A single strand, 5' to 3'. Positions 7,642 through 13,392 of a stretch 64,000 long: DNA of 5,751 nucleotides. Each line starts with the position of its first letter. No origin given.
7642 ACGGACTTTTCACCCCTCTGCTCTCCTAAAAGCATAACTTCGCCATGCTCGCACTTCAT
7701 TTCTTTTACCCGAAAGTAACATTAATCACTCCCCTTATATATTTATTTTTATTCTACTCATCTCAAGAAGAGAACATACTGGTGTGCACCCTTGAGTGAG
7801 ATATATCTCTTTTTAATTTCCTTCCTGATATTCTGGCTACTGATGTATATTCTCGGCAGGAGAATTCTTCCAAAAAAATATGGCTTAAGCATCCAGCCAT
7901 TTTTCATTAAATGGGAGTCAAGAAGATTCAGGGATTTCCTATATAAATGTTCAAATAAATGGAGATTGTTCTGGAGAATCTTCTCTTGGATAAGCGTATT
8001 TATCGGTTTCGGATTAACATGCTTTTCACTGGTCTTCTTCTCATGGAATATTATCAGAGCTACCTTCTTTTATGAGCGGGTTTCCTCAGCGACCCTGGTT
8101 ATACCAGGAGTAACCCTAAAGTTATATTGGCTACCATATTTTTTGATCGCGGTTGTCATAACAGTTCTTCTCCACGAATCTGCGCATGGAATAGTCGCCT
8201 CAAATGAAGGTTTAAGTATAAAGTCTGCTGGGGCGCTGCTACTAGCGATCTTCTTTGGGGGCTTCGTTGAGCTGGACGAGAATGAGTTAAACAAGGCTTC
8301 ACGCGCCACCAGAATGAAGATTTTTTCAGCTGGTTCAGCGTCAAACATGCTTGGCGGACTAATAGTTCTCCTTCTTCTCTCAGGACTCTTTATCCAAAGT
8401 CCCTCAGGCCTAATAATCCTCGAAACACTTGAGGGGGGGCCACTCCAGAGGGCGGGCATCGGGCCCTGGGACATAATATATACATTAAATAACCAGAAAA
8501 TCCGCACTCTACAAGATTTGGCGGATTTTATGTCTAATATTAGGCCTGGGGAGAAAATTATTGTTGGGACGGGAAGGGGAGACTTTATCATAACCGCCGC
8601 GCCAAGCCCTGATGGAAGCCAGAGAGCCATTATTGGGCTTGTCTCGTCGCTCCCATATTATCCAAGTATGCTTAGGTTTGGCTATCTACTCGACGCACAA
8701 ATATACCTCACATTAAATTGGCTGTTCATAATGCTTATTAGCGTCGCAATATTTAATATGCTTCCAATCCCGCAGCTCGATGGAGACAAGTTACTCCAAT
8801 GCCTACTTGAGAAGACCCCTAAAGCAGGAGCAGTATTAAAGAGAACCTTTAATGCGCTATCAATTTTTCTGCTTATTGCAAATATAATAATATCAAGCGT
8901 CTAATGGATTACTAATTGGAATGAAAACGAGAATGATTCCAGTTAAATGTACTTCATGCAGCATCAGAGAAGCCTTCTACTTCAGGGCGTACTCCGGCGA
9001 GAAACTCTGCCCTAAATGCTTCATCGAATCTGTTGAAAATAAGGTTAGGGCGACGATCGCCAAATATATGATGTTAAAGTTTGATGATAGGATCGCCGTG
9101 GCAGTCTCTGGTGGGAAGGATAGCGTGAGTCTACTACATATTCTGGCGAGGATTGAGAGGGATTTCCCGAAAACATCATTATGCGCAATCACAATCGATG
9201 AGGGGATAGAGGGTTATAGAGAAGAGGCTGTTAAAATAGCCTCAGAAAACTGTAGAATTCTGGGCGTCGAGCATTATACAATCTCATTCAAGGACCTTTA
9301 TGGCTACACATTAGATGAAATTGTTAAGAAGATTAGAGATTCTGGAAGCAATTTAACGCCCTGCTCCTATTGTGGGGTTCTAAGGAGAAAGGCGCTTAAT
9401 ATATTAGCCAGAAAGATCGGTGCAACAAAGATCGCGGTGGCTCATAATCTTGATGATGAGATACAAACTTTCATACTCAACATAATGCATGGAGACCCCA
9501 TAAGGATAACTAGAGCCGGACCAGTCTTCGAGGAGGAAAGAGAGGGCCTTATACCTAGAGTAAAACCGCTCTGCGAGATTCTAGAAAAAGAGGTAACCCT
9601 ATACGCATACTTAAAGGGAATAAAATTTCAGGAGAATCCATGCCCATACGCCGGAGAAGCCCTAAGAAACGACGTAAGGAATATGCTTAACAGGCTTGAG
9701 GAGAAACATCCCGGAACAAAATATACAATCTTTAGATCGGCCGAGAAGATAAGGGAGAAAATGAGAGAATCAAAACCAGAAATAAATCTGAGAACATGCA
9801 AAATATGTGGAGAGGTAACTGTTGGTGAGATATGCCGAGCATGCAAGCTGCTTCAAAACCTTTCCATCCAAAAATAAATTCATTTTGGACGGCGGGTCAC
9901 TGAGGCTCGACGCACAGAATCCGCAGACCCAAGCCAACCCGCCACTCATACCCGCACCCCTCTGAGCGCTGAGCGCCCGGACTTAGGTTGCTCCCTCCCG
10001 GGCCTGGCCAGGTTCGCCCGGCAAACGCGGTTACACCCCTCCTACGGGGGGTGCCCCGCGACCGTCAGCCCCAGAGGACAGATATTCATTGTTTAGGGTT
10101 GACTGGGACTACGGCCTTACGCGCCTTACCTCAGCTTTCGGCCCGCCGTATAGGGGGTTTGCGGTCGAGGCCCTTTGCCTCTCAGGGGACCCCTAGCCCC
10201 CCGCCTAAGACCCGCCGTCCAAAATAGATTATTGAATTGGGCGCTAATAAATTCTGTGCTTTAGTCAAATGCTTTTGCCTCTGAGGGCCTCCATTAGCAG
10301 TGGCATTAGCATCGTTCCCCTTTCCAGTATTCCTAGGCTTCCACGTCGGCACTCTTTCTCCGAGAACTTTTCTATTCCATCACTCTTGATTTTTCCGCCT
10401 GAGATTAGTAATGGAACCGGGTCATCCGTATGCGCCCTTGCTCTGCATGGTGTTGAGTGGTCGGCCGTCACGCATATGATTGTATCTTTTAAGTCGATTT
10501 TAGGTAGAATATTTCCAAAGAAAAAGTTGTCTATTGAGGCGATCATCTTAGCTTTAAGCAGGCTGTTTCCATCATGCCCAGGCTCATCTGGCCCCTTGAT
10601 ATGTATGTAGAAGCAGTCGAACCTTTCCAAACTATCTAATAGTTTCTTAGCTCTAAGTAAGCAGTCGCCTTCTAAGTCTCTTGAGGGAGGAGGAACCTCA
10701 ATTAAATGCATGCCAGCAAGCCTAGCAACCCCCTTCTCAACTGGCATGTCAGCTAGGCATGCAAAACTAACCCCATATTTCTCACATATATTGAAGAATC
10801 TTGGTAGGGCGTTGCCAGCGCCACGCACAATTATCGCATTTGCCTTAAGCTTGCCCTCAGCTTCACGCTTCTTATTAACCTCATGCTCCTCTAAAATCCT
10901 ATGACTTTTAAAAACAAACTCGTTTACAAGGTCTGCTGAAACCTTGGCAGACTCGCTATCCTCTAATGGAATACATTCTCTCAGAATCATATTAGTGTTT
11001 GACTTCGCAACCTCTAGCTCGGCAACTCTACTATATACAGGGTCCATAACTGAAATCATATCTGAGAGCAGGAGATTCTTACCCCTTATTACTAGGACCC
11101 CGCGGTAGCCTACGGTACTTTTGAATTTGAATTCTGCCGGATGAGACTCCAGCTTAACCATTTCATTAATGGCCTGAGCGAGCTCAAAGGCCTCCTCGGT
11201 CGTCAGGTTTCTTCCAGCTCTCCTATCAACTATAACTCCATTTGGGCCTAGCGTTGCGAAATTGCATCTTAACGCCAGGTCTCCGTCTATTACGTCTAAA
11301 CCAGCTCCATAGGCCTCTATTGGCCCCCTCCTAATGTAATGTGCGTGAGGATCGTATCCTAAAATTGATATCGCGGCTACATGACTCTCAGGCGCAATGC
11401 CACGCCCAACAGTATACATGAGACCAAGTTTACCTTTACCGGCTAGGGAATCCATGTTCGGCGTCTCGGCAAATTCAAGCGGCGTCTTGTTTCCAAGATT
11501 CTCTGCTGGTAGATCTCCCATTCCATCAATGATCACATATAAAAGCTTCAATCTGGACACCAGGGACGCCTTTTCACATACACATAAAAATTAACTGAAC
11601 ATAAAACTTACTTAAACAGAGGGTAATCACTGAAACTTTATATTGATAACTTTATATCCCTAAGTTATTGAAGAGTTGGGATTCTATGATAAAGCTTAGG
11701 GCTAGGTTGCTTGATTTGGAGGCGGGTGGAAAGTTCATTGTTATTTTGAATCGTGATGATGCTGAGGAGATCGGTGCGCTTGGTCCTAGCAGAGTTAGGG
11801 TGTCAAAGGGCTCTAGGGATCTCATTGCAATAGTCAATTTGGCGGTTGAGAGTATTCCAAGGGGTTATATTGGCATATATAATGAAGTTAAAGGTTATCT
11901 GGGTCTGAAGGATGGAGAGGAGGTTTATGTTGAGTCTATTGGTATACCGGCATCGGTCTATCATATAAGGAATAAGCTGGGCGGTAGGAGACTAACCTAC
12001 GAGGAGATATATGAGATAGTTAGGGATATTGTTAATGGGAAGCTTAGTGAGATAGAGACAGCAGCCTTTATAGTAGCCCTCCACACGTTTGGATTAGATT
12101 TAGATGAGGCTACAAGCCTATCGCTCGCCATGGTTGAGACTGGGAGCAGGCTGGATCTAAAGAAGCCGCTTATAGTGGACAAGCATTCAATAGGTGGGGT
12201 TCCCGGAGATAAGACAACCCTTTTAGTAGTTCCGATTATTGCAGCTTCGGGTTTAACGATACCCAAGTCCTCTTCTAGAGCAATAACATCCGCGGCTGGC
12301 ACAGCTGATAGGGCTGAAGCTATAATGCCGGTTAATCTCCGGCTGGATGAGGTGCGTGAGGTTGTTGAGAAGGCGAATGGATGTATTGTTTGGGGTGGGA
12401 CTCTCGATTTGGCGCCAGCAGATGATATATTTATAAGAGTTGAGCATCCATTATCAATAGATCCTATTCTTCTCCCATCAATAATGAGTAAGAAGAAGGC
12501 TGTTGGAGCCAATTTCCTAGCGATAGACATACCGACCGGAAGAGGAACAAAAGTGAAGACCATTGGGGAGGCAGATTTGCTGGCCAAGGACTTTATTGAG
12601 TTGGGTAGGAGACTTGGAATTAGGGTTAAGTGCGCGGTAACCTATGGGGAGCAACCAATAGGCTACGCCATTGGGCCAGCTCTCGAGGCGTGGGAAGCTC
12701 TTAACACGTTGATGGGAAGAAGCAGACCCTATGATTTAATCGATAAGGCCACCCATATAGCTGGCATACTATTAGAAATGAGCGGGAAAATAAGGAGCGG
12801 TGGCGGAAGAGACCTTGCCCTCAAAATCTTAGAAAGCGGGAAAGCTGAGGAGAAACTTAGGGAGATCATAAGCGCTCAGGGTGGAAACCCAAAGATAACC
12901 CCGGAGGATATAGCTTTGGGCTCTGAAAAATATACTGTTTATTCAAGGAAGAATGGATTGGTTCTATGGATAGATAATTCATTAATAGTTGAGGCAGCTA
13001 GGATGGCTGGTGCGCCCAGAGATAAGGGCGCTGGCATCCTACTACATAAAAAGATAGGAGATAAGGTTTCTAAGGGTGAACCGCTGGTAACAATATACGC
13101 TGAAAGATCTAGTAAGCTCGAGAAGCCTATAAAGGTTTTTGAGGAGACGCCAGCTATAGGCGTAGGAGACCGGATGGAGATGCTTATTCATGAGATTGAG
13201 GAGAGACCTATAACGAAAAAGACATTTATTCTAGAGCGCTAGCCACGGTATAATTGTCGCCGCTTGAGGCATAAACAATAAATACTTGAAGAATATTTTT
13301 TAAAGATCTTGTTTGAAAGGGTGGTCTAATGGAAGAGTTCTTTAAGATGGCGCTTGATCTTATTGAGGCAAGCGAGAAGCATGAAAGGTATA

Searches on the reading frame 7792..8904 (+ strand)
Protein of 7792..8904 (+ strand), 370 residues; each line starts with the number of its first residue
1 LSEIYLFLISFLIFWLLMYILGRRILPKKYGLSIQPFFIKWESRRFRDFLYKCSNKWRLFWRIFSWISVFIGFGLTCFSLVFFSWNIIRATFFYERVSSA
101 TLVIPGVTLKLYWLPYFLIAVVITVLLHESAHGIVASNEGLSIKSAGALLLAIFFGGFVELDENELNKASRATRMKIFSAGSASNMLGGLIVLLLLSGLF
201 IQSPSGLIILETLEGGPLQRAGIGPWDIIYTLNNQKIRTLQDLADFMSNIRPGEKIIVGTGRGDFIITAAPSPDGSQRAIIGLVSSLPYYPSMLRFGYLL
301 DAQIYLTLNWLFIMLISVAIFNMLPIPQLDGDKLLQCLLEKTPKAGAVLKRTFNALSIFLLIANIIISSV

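Call 93: search_protein_families(library=pfam, proteins=[window:7792-8904:+], max_evalue=0.00001)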
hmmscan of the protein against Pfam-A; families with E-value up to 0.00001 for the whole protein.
window:7792-8904:+ (370 aa): 1 family
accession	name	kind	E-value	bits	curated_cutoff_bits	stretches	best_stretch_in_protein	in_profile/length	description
PF02163.28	Peptidase_M50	-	2.9e-21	76.3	27.2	1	116-344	1-199/221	Peptidase family M50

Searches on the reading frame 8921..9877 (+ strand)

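Call 93: search_protein_families(library=pfam, proteins=[window:8921-9877:+], max_evalue=0.00001)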
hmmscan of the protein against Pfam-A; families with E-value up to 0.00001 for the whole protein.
window:8921-9877:+ (318 aa): 2 families
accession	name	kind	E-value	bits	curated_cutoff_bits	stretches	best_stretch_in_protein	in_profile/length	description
PF01171.26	ATP_bind_3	-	1.5e-17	64.4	27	1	58-254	2-181/182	PP-loop family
PF22082.2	TtuA_LIM_N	-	4.8e-06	27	27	1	9-35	1-26/26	2-thiouridine synthetase TtuA, N-terminal LIM domain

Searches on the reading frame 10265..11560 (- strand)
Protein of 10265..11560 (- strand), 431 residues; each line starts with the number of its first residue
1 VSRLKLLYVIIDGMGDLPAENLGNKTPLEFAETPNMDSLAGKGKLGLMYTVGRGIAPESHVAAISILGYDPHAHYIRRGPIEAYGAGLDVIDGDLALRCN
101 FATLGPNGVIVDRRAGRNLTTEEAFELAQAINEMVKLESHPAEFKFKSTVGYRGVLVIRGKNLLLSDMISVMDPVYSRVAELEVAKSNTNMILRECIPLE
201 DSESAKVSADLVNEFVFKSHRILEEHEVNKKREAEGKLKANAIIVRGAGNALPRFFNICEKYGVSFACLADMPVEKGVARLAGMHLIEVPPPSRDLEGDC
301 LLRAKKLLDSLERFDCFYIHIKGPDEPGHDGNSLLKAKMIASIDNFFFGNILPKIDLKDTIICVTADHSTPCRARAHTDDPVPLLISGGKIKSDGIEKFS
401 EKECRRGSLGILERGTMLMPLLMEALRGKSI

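Call 93: search_protein_families(library=pfam, proteins=[window:10265-11560:-], max_evalue=0.00001)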
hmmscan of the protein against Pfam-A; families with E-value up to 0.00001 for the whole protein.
window:10265-11560:- (431 aa): 2 families
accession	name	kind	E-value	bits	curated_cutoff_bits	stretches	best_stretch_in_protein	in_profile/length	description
PF10143.14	PhosphMutase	-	4.1e-47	160.7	21.5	1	40-229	1-170/170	2,3-bisphosphoglycerate-independent phosphoglycerate mutase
PF01676.23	Metalloenzyme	-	1.1e-38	133.7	24.3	1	6-424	3-251/252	Metalloenzyme superfamily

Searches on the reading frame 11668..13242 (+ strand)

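Call 93: search_protein_families(library=pfam, proteins=[window:11668-13242:+], max_evalue=0.00001)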
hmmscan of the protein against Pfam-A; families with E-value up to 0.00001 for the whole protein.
window:11668-13242:+ (524 aa): 3 families
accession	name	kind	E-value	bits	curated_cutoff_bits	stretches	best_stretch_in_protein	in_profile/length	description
PF02885.22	Glycos_trans_3N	-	2.5e-14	53.2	26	1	100-159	4-63/63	Glycosyl transferase family, helical bundle domain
PF07831.19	PYNP_C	-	5.9e-14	51.9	27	1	435-494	5-71/75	Pyrimidine nucleoside phosphorylase C-terminal domain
PF00591.27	Glycos_transf_3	-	3.9e-13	50.1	27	1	168-393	3-252/253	Glycosyl transferase family, a/b domain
